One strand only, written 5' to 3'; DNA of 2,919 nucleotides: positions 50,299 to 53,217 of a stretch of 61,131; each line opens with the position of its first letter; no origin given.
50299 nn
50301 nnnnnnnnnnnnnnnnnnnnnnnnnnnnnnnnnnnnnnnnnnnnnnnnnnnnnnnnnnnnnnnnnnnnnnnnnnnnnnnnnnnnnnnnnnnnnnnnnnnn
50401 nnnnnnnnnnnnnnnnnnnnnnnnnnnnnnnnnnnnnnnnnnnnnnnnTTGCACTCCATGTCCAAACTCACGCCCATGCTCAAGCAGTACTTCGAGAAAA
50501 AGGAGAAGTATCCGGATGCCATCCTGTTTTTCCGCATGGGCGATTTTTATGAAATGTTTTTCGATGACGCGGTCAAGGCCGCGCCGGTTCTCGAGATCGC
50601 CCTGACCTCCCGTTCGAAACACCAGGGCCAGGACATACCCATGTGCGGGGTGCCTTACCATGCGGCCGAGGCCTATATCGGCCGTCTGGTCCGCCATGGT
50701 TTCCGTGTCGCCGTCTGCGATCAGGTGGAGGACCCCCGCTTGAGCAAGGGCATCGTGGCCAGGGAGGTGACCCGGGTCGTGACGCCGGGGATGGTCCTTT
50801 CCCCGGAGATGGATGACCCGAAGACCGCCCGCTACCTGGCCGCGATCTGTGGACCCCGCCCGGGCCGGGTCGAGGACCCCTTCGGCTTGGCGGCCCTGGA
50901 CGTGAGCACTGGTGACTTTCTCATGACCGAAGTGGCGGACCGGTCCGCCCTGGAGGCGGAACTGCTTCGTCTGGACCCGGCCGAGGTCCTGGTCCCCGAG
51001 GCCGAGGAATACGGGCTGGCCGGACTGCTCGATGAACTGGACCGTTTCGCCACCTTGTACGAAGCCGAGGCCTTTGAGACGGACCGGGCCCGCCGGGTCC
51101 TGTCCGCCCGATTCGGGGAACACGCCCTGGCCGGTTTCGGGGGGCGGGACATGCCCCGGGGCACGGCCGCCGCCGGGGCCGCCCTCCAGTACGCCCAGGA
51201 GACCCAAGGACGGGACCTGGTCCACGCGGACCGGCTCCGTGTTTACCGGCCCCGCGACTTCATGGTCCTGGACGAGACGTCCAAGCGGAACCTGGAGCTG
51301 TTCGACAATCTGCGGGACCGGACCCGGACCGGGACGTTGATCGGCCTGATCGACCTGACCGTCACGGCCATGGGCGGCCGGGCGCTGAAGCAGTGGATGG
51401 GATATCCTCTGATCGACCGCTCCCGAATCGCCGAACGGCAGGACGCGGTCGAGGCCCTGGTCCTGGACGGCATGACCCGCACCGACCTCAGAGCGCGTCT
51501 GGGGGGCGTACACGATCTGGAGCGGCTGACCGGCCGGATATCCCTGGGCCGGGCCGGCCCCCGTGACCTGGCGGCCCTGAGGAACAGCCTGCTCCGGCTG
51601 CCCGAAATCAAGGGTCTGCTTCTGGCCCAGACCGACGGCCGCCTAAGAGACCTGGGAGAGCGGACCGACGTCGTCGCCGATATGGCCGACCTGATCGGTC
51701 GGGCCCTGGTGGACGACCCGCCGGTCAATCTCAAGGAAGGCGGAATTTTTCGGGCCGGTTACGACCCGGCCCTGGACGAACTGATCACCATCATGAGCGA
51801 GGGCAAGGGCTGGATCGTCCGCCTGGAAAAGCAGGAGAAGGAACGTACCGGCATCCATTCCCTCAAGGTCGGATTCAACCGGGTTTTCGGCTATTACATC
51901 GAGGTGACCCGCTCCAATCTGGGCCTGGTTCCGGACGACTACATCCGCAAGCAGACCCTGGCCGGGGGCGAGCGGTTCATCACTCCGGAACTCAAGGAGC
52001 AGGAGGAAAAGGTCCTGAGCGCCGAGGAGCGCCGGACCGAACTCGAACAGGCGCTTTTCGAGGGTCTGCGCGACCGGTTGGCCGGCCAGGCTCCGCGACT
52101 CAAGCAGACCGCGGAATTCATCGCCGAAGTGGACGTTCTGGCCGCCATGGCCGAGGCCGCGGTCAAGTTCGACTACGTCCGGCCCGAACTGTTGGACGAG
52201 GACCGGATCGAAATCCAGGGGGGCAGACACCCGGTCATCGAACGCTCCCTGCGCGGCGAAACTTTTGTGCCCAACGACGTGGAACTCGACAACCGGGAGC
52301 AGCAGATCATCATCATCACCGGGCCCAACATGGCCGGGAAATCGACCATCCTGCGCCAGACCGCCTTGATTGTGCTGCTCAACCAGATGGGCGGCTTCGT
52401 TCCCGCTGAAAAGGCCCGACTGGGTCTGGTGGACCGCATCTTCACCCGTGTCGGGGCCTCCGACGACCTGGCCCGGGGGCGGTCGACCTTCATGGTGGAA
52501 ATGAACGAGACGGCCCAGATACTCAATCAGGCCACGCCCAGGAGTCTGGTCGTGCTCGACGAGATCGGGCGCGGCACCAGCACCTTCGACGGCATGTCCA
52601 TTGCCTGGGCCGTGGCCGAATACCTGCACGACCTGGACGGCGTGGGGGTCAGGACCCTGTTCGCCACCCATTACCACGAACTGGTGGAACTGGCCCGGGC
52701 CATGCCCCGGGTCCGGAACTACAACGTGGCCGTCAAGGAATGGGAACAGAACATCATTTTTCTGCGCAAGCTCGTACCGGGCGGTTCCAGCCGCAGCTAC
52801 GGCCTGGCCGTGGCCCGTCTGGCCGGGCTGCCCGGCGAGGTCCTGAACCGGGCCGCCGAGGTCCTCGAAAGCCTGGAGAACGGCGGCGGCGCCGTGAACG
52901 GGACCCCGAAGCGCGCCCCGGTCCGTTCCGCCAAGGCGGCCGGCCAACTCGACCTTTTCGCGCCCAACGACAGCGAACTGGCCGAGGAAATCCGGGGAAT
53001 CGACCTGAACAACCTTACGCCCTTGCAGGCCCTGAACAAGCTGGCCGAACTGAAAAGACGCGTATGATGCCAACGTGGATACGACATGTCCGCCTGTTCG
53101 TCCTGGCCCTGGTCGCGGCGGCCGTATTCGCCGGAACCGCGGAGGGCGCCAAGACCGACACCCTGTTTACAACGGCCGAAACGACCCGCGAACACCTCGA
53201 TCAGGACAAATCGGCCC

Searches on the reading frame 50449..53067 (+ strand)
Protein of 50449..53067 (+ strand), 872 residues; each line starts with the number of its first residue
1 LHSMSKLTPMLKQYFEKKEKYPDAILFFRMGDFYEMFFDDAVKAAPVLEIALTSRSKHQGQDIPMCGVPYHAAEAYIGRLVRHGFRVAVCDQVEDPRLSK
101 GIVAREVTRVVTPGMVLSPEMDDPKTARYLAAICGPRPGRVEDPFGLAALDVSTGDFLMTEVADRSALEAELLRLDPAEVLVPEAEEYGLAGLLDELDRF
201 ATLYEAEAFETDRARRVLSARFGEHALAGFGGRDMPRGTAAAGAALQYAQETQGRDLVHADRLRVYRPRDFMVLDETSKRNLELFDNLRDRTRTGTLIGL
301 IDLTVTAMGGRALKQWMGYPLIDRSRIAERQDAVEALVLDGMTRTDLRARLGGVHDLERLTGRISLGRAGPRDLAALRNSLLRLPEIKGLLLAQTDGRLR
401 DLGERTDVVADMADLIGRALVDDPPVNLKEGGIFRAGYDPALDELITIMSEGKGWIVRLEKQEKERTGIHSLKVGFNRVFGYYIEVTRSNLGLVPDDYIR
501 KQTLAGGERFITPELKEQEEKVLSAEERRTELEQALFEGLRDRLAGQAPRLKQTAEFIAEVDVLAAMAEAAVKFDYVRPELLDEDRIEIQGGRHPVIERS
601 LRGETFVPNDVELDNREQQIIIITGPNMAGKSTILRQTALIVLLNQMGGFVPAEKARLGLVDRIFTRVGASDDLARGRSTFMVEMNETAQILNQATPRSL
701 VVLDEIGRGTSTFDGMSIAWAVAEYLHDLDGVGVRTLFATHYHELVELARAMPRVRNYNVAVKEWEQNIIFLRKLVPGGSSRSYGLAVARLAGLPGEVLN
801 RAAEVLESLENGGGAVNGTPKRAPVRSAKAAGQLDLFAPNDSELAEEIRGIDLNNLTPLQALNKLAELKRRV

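Call 12: search_protein_families(library=pfam, proteins=[window:50449-53067:+], max_evalue=0.001)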
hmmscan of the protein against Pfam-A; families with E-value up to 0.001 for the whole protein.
window:50449-53067:+ (872 aa): 5 families
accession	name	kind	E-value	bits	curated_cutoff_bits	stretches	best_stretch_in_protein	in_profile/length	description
PF00488.27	MutS_V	-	4e-81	271.9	30.2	1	621-810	1-188/188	MutS domain V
PF05192.23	MutS_III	-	2e-52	178.8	34.1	1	279-568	3-194/194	MutS domain III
PF01624.25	MutS_I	-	9.6e-44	148.7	20.6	1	8-118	1-111/113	MutS domain I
PF05190.23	MutS_IV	-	4.3e-30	104.3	22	1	437-528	1-92/92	MutS family domain IV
PF05188.22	MutS_II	-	1.4e-21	77.8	25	1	129-259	2-131/133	MutS domain II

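Call 66: list_cluster_members(proteins=[window:50449-53067:+, window:19361-21589:-, window:17728-19332:-, window:43736-44923:+, window:30920-31837:-, window:28135-29742:-, window:42165-43706:+, window:32114-33190:-])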
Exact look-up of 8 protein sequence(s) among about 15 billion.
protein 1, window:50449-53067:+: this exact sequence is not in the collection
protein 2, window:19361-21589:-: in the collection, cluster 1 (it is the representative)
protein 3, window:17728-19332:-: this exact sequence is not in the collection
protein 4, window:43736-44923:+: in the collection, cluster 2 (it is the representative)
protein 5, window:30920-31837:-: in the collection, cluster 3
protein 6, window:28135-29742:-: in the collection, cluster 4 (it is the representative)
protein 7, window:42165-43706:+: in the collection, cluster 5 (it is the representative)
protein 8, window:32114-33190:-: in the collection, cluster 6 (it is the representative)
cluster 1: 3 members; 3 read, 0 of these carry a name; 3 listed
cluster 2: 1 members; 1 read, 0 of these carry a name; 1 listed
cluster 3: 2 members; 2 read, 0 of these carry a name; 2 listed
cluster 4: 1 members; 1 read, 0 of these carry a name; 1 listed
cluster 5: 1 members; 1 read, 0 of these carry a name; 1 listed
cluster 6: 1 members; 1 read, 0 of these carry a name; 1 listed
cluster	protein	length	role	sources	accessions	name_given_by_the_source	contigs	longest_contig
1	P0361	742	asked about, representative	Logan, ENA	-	-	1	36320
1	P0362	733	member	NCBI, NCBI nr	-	-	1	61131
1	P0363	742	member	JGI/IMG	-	-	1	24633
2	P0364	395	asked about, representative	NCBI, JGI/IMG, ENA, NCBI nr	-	-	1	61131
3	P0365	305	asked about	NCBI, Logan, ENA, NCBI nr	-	-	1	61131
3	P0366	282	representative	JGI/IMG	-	-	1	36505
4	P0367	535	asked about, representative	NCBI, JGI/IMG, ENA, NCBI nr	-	-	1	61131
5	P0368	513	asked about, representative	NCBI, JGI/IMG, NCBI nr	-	-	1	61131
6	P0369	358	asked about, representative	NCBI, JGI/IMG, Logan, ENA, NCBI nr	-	-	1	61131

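Call 80: find_encoding_contigs(protein=P0366, flank=10000, max_places=3)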
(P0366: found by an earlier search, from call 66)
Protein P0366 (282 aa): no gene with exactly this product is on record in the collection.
